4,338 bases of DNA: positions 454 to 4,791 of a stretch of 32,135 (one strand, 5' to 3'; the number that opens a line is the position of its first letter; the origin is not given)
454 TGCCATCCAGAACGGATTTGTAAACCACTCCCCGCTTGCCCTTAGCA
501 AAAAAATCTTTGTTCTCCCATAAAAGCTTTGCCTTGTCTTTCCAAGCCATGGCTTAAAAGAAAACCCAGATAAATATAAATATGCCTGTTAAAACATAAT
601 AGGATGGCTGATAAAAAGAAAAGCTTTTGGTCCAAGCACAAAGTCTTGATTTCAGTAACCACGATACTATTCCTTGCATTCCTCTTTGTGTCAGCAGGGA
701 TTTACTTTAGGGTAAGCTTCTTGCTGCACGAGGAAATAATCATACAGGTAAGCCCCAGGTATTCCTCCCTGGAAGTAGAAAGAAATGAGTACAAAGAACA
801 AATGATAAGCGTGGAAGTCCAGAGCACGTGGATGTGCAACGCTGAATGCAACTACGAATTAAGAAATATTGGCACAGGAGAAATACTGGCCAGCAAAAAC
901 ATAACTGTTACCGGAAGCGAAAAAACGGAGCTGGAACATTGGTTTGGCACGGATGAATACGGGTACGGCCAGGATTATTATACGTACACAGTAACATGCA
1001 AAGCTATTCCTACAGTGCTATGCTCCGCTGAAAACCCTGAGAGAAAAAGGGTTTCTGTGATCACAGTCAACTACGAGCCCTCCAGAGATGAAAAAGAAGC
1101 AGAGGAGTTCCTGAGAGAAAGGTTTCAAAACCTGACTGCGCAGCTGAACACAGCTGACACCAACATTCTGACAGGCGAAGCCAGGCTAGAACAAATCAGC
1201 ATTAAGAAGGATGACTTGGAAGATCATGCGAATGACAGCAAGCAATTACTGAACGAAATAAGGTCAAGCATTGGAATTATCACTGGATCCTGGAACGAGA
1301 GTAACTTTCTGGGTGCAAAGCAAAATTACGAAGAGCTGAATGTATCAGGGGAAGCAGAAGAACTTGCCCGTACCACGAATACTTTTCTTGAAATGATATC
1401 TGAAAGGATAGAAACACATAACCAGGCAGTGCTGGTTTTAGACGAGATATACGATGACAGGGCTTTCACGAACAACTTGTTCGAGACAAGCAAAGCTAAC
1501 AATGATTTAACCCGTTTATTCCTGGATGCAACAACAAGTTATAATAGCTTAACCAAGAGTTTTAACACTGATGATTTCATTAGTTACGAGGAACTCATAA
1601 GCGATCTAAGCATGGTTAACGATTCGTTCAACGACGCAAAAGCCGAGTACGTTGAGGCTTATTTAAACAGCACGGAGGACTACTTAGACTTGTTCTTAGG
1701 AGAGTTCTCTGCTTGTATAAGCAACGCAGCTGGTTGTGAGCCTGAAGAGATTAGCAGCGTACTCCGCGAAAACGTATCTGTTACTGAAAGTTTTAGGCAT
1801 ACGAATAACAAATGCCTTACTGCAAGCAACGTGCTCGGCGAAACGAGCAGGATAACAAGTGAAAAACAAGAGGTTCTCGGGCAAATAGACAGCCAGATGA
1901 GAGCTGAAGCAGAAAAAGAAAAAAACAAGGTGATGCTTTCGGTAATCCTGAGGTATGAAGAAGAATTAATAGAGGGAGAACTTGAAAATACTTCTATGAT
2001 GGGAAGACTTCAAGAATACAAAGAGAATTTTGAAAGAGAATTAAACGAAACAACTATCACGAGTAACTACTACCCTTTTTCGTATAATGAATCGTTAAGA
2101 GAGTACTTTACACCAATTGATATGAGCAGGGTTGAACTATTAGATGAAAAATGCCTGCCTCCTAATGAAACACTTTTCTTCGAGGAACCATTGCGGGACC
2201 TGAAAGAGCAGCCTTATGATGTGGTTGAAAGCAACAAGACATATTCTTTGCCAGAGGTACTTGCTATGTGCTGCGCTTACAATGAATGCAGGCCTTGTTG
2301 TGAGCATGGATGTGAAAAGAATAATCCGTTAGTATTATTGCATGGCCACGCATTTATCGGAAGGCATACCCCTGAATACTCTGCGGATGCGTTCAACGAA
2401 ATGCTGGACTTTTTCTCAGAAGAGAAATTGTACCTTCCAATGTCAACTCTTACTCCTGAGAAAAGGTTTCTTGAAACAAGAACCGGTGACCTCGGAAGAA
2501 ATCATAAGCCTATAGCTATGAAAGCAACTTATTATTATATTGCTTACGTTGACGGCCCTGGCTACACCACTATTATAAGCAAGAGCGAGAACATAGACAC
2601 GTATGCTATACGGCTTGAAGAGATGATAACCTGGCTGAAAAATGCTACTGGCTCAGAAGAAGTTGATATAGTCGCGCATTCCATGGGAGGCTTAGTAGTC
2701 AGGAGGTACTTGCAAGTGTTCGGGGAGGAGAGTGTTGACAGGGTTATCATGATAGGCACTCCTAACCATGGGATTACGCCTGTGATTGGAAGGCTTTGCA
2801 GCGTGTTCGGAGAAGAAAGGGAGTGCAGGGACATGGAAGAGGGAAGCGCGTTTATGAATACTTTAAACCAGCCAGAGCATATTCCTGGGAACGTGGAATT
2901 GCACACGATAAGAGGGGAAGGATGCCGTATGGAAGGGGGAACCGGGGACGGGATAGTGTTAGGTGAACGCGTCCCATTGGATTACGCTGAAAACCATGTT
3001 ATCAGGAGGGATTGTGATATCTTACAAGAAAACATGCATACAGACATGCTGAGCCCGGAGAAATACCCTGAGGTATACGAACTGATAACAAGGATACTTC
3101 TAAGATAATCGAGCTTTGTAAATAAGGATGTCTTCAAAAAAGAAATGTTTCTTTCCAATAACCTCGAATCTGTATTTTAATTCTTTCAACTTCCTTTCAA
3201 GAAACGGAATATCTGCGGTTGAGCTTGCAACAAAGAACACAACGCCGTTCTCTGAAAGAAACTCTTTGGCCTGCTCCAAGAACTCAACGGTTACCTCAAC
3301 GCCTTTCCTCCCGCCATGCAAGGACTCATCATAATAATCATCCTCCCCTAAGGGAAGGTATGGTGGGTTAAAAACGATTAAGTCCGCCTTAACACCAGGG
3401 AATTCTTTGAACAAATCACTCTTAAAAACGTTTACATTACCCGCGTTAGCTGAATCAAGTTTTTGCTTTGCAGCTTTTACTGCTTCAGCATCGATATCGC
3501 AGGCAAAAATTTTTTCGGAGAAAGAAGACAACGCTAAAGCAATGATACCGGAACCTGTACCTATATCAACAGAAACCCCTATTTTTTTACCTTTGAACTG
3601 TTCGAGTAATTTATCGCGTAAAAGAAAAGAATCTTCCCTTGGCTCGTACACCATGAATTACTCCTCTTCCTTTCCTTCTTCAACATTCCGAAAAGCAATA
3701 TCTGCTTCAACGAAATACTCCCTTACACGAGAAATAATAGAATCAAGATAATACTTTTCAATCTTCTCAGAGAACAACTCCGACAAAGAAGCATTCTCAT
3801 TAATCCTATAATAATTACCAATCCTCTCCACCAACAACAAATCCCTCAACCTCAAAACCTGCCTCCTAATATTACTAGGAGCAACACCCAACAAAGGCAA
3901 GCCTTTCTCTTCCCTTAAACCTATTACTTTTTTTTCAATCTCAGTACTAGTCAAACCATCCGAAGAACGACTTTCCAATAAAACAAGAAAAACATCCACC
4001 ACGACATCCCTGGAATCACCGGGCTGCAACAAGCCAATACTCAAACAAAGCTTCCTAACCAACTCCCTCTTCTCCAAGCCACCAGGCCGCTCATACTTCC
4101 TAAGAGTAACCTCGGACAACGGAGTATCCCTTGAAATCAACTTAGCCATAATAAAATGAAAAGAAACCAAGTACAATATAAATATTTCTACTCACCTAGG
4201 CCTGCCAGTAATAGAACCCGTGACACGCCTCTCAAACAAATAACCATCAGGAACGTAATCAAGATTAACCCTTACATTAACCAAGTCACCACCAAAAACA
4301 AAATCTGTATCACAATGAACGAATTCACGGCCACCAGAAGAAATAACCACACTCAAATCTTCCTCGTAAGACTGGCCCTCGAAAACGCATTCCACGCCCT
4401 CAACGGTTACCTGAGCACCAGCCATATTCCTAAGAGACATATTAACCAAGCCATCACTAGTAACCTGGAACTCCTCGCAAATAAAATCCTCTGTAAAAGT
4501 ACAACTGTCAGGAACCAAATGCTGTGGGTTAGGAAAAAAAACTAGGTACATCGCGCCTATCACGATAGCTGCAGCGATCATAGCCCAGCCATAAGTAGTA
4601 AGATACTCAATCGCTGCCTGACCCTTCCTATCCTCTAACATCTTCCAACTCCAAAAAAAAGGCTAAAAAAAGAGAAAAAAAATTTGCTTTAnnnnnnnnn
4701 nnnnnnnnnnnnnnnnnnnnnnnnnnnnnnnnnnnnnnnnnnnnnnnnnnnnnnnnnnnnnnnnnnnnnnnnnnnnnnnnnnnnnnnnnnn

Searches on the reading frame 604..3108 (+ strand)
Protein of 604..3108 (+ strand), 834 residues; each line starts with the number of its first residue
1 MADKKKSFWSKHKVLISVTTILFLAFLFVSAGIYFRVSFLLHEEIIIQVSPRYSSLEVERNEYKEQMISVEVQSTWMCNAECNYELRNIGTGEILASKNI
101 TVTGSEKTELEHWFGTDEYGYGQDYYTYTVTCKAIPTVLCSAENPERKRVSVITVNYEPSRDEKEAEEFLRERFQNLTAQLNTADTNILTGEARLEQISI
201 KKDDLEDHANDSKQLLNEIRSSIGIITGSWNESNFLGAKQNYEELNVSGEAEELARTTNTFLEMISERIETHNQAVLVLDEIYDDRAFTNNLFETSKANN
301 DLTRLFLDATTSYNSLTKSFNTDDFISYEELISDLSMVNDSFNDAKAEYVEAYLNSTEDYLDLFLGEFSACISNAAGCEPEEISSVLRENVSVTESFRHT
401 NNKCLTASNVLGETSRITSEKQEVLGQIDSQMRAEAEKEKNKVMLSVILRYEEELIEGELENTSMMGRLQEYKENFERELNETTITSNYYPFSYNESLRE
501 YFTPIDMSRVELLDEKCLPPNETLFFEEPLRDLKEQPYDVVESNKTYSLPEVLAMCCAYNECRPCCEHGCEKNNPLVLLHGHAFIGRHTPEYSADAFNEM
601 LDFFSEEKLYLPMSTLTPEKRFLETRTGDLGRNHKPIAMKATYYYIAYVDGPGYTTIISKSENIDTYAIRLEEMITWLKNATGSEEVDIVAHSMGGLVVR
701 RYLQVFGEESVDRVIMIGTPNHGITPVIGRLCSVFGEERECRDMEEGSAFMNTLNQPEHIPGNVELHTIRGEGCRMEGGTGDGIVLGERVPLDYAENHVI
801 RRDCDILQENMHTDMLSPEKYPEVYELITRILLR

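Call 3: search_protein_families(library=pfam, proteins=[window:604-3108:+], max_evalue=0.1)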
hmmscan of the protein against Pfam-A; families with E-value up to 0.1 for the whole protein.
window:604-3108:+ (834 aa): 10 families
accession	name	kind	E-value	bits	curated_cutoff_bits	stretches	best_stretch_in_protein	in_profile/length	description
PF00561.26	Abhydrolase_1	-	2.5e-10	40.9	25.8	1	651-722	37-107/245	alpha/beta hydrolase fold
PF01674.24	Lipase_2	-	8.4e-07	29.2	20.3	1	666-720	56-108/219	Lipase (class 2)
PF24096.1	DUF7379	-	2.2e-06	28.2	33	1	674-723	57-114/191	Domain of unknown function (DUF7379)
PF02089.21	Palm_thioest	-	1.9e-05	24.9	26.8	1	677-728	64-117/254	Palmitoyl protein thioesterase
PF07819.20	PGAP1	-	0.00011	22.5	24.3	1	679-722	85-130/233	PGAP1-like alpha/beta domain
PF06028.17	DUF915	-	0.00021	21.2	22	1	662-785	80-204/255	Alpha/beta hydrolase of unknown function (DUF915)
PF05990.18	DUF900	-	0.00022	21.2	20.5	1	670-711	79-120/232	Alpha/beta hydrolase of unknown function (DUF900)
PF02450.21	LCAT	-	0.00028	20.7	21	1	662-725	99-166/392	Lecithin:cholesterol acyltransferase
PF12697.13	Abhydrolase_6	-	0.044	14.9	26.3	1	649-711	33-85/217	Alpha/beta hydrolase family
PF12146.15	Hydrolase_4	-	0.05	13.3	27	1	662-718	53-108/239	Serine aminopeptidase, S33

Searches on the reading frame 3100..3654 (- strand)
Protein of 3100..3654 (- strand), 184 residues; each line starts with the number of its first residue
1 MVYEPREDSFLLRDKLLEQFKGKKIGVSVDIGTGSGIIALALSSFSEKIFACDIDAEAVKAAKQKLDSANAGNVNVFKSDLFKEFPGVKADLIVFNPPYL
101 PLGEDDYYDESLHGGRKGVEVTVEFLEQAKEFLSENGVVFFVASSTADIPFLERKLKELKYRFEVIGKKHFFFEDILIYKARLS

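Call 19: search_protein_families(library=pfam, proteins=[window:3100-3654:-], max_evalue=0.001)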
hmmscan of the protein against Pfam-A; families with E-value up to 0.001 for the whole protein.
window:3100-3654:- (184 aa): 13 families
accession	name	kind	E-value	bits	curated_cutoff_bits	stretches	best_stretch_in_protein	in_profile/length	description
PF05175.20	MTS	-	3.6e-19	69.5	23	1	16-167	23-161/170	Methyltransferase small domain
PF13649.12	Methyltransf_25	-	4e-09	37.5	27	1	29-95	2-70/97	Methyltransferase domain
PF06325.19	PrmA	-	8.3e-09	35.8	22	1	17-96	155-233/296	Ribosomal protein L11 methyltransferase (PrmA)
PF08241.18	Methyltransf_11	-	1.5e-08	35.6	21.2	1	29-95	1-66/95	Methyltransferase domain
PF13847.12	Methyltransf_31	-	1.1e-07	32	27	1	29-145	8-113/145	Methyltransferase domain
PF00891.24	Methyltransf_2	-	4.8e-07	29.8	22.3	1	7-95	45-133/210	O-methyltransferase domain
PF08242.18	Methyltransf_12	-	9e-07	30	30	1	29-95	1-71/98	Methyltransferase domain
PF01170.24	UPF0020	-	1.4e-06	28.6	22.3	1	47-149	77-172/197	RMKL-like, methyltransferase domain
PF07669.17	Eco57I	-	1.8e-06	28.6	25.3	1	78-146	60-137/171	Eco57I restriction-modification methylase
PF06962.18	rRNA_methylase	-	4.6e-05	23.8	22.7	1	49-142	1-89/137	Putative rRNA methylase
PF03602.21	Cons_hypoth95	-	6.3e-05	23.2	24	1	28-100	45-124/182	Conserved hypothetical protein 95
PF13489.12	Methyltransf_23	-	0.00034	20.8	27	0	12-95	9-87/164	Methyltransferase domain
PF02390.23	Methyltransf_4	-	0.00036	20.5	24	0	27-85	4-64/173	Putative methyltransferase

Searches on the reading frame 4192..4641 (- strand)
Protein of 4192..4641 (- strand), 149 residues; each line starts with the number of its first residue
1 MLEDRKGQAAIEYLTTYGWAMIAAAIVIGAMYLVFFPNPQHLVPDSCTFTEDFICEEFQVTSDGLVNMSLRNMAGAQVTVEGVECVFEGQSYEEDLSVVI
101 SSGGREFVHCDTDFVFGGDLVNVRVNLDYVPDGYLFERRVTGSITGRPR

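Call 3: search_protein_families(library=pfam, proteins=[window:4192-4641:-], max_evalue=0.1)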
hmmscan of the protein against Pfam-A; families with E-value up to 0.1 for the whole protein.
window:4192-4641:- (149 aa): 0 families

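Call 4: search_protein_families(library=ncbifam, proteins=[window:4192-4641:-], max_evalue=0.1)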
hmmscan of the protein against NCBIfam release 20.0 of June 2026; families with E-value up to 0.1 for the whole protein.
window:4192-4641:- (149 aa): 1 family
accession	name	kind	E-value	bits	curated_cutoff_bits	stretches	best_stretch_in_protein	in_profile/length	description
NF047436.1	LA_2272_repeat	domain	0.033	14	25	1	64-78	7-21/30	LA_2272 family surface repeat-containing protein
